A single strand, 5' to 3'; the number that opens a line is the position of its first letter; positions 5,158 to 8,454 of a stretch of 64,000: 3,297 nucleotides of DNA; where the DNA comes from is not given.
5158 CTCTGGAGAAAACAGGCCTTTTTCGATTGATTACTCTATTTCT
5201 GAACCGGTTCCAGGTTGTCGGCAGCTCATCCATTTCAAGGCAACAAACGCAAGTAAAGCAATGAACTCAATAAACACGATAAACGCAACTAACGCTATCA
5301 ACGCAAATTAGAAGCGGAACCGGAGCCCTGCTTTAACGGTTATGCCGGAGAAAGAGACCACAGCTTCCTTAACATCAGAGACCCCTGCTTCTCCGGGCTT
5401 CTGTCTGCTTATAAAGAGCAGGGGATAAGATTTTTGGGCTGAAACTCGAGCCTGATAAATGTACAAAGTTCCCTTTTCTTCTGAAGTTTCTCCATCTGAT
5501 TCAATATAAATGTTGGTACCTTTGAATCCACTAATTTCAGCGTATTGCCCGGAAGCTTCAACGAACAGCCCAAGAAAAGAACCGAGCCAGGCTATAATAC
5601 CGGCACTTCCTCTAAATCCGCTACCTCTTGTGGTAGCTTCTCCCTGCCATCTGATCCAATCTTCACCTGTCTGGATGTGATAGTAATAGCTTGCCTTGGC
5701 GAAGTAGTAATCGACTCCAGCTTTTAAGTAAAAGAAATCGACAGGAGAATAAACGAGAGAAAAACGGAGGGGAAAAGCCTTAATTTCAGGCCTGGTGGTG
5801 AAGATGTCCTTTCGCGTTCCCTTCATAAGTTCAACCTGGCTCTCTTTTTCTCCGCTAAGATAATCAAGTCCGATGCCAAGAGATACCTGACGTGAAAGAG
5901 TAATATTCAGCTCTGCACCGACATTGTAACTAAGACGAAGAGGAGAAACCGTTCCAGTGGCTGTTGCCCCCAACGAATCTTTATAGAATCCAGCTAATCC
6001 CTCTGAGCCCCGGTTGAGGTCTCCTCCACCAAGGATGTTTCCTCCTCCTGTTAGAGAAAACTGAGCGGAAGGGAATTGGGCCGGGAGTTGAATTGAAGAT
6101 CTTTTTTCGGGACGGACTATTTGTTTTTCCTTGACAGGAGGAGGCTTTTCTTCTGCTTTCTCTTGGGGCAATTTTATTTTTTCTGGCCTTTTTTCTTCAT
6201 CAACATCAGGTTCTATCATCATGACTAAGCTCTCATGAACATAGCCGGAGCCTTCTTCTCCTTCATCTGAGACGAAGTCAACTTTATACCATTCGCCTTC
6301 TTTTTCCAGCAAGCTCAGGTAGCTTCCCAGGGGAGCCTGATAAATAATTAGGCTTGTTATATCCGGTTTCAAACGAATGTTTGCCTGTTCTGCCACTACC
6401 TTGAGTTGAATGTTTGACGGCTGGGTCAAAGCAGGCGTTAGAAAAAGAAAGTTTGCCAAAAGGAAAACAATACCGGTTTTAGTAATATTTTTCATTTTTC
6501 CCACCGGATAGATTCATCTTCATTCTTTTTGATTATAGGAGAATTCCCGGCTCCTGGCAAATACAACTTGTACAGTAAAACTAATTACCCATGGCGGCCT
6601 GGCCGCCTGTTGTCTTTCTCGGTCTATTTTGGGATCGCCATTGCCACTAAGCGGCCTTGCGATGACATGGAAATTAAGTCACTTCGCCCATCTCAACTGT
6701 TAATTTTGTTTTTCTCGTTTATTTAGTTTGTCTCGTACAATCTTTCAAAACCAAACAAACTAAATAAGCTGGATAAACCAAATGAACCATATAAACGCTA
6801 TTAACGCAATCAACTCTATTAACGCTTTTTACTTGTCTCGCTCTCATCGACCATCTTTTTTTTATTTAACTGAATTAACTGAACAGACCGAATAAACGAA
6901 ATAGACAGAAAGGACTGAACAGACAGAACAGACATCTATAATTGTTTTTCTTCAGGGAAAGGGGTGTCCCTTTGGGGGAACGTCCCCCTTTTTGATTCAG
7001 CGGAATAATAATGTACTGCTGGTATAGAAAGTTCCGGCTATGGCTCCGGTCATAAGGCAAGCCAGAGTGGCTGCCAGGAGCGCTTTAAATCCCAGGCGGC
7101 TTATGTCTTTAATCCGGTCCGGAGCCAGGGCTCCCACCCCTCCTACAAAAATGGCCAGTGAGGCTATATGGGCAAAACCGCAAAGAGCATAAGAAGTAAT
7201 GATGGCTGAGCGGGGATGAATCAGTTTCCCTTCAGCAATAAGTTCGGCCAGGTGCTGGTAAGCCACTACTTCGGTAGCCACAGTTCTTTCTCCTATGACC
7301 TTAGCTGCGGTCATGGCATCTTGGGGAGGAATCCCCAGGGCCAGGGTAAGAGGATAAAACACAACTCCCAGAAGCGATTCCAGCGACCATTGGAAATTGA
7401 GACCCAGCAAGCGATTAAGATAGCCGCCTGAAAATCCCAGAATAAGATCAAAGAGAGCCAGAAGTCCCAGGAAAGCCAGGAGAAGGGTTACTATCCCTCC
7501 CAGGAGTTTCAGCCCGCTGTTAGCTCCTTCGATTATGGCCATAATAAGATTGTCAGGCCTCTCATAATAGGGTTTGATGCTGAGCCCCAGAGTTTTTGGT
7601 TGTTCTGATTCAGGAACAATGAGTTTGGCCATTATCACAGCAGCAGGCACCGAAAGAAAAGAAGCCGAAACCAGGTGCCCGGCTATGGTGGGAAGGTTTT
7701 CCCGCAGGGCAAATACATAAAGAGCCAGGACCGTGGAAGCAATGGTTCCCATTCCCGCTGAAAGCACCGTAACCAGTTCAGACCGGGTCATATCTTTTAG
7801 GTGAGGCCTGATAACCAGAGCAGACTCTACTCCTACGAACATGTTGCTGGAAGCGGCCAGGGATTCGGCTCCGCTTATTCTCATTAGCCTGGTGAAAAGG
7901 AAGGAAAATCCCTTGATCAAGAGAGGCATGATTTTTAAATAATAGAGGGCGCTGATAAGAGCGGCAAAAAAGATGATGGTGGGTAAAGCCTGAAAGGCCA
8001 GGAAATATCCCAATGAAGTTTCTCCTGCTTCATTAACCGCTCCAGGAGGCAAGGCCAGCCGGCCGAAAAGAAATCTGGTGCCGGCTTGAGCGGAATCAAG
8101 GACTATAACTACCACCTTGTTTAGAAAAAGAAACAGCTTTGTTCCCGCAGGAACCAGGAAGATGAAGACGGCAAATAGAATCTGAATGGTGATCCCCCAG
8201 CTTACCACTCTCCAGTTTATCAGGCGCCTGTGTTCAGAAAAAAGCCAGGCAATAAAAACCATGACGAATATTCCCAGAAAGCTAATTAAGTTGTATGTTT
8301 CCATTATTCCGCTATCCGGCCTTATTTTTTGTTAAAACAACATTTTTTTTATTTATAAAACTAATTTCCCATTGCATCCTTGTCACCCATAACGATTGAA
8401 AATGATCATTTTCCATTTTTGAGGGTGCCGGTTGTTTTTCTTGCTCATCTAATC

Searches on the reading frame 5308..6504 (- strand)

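Call 65: search_protein_families(library=pfam, proteins=[window:5308-6504:-], max_evalue=0.00001)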
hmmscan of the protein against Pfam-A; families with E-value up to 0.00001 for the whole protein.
window:5308-6504:- (398 aa): 1 family
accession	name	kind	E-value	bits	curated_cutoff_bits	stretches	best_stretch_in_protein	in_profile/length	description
PF08239.17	SH3_3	-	1.1e-07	32.3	27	1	41-94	3-53/54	Bacterial SH3 domain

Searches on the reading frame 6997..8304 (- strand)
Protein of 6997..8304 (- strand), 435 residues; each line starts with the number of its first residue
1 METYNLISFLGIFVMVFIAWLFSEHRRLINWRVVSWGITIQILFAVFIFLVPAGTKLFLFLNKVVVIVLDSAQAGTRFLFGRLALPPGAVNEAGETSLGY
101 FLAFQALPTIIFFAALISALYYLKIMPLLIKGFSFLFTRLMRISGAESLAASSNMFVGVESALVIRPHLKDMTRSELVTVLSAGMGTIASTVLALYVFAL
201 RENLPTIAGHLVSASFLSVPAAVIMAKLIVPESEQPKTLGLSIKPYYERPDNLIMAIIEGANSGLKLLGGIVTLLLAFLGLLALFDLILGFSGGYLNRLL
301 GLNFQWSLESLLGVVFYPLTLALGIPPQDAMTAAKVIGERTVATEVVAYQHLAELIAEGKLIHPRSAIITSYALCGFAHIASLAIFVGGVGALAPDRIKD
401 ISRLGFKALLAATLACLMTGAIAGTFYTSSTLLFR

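Call 65: search_protein_families(library=pfam, proteins=[window:6997-8304:-], max_evalue=0.00001)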
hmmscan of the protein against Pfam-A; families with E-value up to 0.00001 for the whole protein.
window:6997-8304:- (435 aa): 3 families
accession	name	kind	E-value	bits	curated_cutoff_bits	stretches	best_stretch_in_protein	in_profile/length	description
PF07662.18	Nucleos_tra2_C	-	1e-63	215.3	32.3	1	210-424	1-213/213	Na+ dependent nucleoside transporter C-terminus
PF01773.25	Nucleos_tra2_N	-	1.3e-23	83.8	27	1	10-83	1-74/74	Na+ dependent nucleoside transporter N-terminus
PF07670.19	Gate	-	3.4e-12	47.2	29.6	1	104-199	2-100/104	Nucleoside recognition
